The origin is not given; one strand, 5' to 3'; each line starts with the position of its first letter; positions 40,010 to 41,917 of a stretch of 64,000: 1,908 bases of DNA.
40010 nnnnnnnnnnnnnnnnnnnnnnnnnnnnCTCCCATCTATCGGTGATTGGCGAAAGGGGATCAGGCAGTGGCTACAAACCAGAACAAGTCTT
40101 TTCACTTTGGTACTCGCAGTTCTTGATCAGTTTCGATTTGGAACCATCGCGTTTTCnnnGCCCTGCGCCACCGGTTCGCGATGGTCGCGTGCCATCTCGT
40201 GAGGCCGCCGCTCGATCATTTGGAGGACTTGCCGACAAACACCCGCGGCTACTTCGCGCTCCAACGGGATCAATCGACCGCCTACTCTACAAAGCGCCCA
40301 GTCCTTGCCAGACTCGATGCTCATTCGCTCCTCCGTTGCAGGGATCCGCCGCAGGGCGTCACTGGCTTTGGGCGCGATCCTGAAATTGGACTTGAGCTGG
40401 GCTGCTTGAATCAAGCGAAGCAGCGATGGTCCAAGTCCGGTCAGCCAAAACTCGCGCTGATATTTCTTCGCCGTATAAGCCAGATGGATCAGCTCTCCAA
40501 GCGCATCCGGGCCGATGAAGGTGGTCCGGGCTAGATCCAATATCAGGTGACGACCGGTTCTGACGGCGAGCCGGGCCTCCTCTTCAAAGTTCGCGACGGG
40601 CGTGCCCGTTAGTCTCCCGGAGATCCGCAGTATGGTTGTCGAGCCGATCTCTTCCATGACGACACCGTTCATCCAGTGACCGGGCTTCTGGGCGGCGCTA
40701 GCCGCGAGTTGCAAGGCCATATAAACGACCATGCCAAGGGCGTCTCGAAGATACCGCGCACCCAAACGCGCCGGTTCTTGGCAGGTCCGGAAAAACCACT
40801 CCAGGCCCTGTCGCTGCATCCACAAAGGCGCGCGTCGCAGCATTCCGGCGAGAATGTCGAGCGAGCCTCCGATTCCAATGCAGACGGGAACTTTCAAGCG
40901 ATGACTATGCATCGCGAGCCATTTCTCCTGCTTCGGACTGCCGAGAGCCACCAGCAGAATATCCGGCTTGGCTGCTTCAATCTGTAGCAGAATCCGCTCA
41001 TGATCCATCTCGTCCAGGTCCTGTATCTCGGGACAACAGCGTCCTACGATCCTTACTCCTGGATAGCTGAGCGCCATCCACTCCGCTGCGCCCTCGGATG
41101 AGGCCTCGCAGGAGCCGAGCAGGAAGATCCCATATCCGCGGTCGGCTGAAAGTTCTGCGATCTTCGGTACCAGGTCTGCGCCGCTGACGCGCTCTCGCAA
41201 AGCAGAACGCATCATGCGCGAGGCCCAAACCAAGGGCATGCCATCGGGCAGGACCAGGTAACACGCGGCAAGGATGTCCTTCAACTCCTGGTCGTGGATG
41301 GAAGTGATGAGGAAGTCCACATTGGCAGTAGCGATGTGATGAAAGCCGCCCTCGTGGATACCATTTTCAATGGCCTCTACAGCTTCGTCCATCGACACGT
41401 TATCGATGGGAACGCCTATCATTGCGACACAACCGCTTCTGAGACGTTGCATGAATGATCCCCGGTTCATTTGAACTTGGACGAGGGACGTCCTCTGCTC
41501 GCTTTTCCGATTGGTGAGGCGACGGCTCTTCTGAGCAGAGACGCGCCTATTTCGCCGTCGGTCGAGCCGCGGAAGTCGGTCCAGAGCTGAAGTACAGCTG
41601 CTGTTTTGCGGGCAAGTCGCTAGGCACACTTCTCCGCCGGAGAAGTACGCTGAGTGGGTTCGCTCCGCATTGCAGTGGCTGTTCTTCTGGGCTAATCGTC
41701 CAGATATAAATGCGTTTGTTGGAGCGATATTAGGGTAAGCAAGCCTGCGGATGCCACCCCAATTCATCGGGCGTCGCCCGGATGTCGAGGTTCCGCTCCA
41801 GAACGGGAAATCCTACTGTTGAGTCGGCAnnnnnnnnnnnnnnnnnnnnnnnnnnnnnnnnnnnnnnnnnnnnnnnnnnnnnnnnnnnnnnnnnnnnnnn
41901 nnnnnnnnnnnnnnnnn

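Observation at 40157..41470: WecB/TagA-family glycosyltransferase carrying a C-terminal STAS domain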

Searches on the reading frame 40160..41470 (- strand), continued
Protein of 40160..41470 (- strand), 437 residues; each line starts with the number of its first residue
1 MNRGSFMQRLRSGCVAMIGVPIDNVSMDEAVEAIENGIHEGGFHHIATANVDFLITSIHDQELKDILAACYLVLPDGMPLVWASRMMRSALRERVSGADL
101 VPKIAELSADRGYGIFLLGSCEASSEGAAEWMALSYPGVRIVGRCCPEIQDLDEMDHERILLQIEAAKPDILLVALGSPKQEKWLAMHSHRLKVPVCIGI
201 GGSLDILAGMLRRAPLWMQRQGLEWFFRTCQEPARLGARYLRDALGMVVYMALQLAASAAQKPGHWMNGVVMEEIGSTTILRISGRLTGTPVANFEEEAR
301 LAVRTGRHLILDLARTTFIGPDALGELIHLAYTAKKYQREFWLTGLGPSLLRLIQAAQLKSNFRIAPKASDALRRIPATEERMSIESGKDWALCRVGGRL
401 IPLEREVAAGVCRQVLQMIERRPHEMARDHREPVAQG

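Call 80: search_protein_families(library=ncbifam, proteins=[L002:1391-2041:+, L002:2054-3379:+, L002:3385-4995:+, L002:5012-6205:+, L002:6655-7668:+, L002:9812-11095:+, L002:14419-15912:+, L043:10226-10657:+, L043:9488-10222:+], max_evalue=0.00001)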
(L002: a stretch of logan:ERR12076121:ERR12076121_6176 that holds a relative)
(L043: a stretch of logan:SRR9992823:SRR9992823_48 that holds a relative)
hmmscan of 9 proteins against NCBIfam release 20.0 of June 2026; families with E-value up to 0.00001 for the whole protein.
L002:1391-2041:+ (217 aa): 4 families
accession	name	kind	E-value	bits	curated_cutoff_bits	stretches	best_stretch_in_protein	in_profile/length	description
TIGR03027.2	pepcterm_export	equivalog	1.2e-40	139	180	1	59-217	3-165/169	XrtA/PEP-CTERM system exopolysaccharide export protein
NF041843.1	EpsY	equivalog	2e-39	135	320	1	56-216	50-210/211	exopolysaccharide export protein EpsY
TIGR03028.1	EpsE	equivalog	4.8e-25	88.3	262.65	1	59-216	2-159/239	polysaccharide export protein EpsE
NF011658.0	PRK15078.1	subfamily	9.3e-19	67.4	333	1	58-217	84-250/380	polysaccharide export protein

L002:2054-3379:+ (442 aa): 0 families

L002:3385-4995:+ (537 aa): 6 families
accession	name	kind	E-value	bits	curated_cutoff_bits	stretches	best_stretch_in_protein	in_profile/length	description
TIGR03007.1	pepcterm_ChnLen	equivalog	6.4e-82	275.4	278.85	1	15-526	3-490/498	XrtA system polysaccharide chain length determinant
TIGR03017.1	EpsF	equivalog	7e-16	58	422.75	1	368-496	319-443/444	chain length determinant protein EpsF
TIGR01005.1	eps_transp_fam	subfamily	2.8e-13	49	411.7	0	358-507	342-488/754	exopolysaccharide transport protein family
TIGR01006.1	polys_exp_MPA1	subfamily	2.5e-10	40.2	296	0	425-498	150-223/226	CspC family polysaccharide chain length determinant protein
NF008568.0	PRK11519.1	equivalog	6.1e-07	28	1068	0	87-229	178-321/720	tyrosine-protein kinase Wzc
NF041864.1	EpsV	equivalog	5e-06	25.4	800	0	419-496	406-481/484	PCP family exopolysaccharide biosynthesis protein EpsV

L002:5012-6205:+ (398 aa): 3 families
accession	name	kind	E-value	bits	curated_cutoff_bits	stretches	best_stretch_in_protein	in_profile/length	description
TIGR03015.1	pepcterm_ATPase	hypoth_equivalog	4.1e-82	275.6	324.5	1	1-270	1-267/269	XrtA/PEP-CTERM system-associated ATPase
NF005122.0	PRK06556.1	equivalog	5.3e-21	74.1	859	2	271-326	807-862/960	vitamin B12-dependent ribonucleotide reductase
NF005736.0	PRK07562.1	equivalog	1.5e-06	26.1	1737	0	269-326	1031-1089/1222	vitamin B12-dependent ribonucleotide reductase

L002:6655-7668:+ (338 aa): 9 families
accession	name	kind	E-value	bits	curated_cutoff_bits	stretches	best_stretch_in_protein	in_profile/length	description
TIGR03018.1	pepcterm_TyrKin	hypoth_equivalog_domain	5.9e-34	117.2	230.65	1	111-309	2-207/207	XrtA-associated tyrosine autokinase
TIGR01007.1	eps_fam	subfamily_domain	2.1e-33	115.6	108.05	1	139-322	16-204/204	polysaccharide biosynthesis tyrosine autokinase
TIGR01005.1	eps_transp_fam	subfamily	2.5e-24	85.5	411.7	1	120-323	526-730/754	exopolysaccharide transport protein family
NF007350.0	PRK09841.1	equivalog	7.9e-23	80.5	1248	1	141-323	532-715/726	tyrosine-protein kinase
NF008568.0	PRK11519.1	equivalog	1.1e-19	70.2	1068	1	107-322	493-709/720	tyrosine-protein kinase Wzc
TIGR03029.1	EpsG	equivalog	3.9e-18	65.6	313.8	1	109-309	72-273/274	chain length determinant protein tyrosine kinase EpsG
TIGR01969.1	minD_arch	subfamily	2.5e-09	36.7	201.75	1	146-310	6-169/251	cell division ATPase MinD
TIGR01968.1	minD_bact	equivalog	1.3e-07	31.2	212.9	1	143-260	4-121/261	septum site-determining protein MinD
NF041546.1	ParA_partition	equivalog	9.2e-06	25.3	180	0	229-282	55-107/203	ParA family partition ATPase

L002:9812-11095:+ (428 aa): 7 families
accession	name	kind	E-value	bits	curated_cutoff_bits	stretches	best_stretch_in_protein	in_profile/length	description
NF041865.1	EpsU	equivalog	9.1e-76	255.4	700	1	14-392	3-392/394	exopolysaccharide biosynthesis GT2 family glycosyltransferase EpsU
NF053846.1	glyco_with_XrtP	equivalog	1.3e-12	47.1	520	1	17-176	5-181/440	XrtP-associated glycosyltransferase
NF010496.0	PRK13915.1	equivalog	1.6e-10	40.6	262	1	49-142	29-127/307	glucosyl-3-phosphoglycerate synthase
TIGR04283.1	glyco_like_mftF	equivalog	1.9e-10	40.7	182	1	53-241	1-173/221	TIGR04283 family arsenosugar biosynthesis glycosyltransferase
TIGR03937.1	PgaC_IcaA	equivalog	1.9e-10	40.3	422.3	1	41-299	35-296/407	poly-beta-1,6-N-acetyl-D-glucosamine synthase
TIGR04182.1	glyco_TIGR04182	equivalog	2.6e-08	33.6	325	1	54-147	3-88/293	S-layer glycoprotein N-glycosyltransferase AglJ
NF045692.1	OglycostaseCruG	equivalog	2.1e-06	26.9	600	1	37-253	27-254/386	2'-O-glycosyltransferase CruG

L002:14419-15912:+ (498 aa): 10 families
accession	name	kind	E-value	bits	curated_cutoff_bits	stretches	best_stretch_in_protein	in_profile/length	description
TIGR03025.1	EPS_sugtrans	subfamily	3.6e-102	342.9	295.55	1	52-497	7-444/445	exopolysaccharide biosynthesis polyprenyl glycosylphosphotransferase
TIGR03023.1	WcaJ_sugtrans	equivalog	4.5e-87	293.2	410.75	1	81-497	34-452/453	undecaprenyl-phosphate glucose phosphotransferase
NF041877.1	EPS_EpsZ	equivalog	2e-86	290.4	800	1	83-497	43-458/459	exopolysaccharide biosynthesis polyisoprenyl-phosphate hexose-1-phosphate transferase EpsZ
TIGR03022.1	WbaP_sugtrans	subfamily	2.6e-75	254.4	403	1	69-497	23-455/456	undecaprenyl-phosphate galactose phosphotransferase WbaP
NF052601.1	undeca_RfbP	equivalog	2.8e-58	197.1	330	1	296-492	37-236/244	undecaprenyl-phosphate galactose phosphotransferase family protein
TIGR03013.1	EpsB_2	subfamily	1.6e-51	175.8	393.35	1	106-497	63-442/443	TIGR03013 family XrtA/PEP-CTERM system glycosyltransferase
NF050817.1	PolSacchBiosHfsE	equivalog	2.8e-48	164.8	750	1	114-495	82-463/467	polysaccharide biosynthesis protein HfsE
NF007518.0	PRK10124.1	equivalog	9.6e-46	156.5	684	1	52-487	29-453/464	undecaprenyl-phosphate glucose phosphotransferase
NF011751.0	PRK15204.1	equivalog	1.8e-44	152.2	907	1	269-497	247-475/476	undecaprenyl-phosphate galactose phosphotransferase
NF045514.1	glycotran_HepC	equivalog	1.8e-25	89.5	140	1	300-428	113-216/220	heterocyst development glycosyltransferase HepC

L043:10226-10657:+ (144 aa): 4 families
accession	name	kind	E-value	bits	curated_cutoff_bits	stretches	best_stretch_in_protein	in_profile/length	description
NF003144.0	PRK04069.1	equivalog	9.2e-11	41.4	145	1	49-130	45-134/161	anti-sigma B factor RsbW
TIGR01924.1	rsbW_low_gc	equivalog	3.6e-10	39.5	155.05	1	48-130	44-134/159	anti-sigma B factor RsbW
NF041045.1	RsbA_anti_sig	subfamily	2e-07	30.5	210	1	16-129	185-292/303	anti-sigma factor RsbA family regulatory protein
TIGR01925.2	spIIAB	equivalog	9e-06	25.6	135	0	46-132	37-127/137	anti-sigma F factor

L043:9488-10222:+ (245 aa): 10 families
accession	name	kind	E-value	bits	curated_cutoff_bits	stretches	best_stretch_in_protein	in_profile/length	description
TIGR03025.1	EPS_sugtrans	subfamily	2.4e-87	294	295.55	1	49-245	255-445/445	exopolysaccharide biosynthesis polyprenyl glycosylphosphotransferase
TIGR03022.1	WbaP_sugtrans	subfamily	7e-76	256.3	403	1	48-245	255-456/456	undecaprenyl-phosphate galactose phosphotransferase WbaP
NF041877.1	EPS_EpsZ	equivalog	2.1e-75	254.1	800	1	48-244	262-458/459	exopolysaccharide biosynthesis polyisoprenyl-phosphate hexose-1-phosphate transferase EpsZ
TIGR03023.1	WcaJ_sugtrans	equivalog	1.6e-67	228.8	410.75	1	49-245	260-453/453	undecaprenyl-phosphate glucose phosphotransferase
NF052601.1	undeca_RfbP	equivalog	8.7e-61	205.3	330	1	36-243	30-242/244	undecaprenyl-phosphate galactose phosphotransferase family protein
NF011751.0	PRK15204.1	equivalog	4.7e-51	173.9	907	1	48-245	276-476/476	undecaprenyl-phosphate galactose phosphotransferase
TIGR03013.1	EpsB_2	subfamily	6.5e-48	163.9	393.35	1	50-244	253-442/443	TIGR03013 family XrtA/PEP-CTERM system glycosyltransferase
NF007518.0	PRK10124.1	equivalog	3e-39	135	684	1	50-245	272-464/464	undecaprenyl-phosphate glucose phosphotransferase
NF050817.1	PolSacchBiosHfsE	equivalog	7.6e-38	130.4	750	1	50-242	270-463/467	polysaccharide biosynthesis protein HfsE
NF045514.1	glycotran_HepC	equivalog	9.7e-26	90.4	140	1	46-172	111-212/220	heterocyst development glycosyltransferase HepC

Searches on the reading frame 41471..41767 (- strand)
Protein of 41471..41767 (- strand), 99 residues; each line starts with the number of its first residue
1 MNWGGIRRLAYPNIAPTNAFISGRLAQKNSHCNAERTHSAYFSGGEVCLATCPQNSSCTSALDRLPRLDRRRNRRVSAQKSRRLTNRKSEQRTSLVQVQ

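Call 13: search_protein_families(library=pfam, proteins=[window:41471-41767:-], max_evalue=0.001)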
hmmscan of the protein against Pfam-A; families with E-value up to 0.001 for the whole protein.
window:41471-41767:- (99 aa): 0 families
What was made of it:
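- Checked: The longer ORF reaching 41767 has a 99-aa extension with no family match (call 13).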
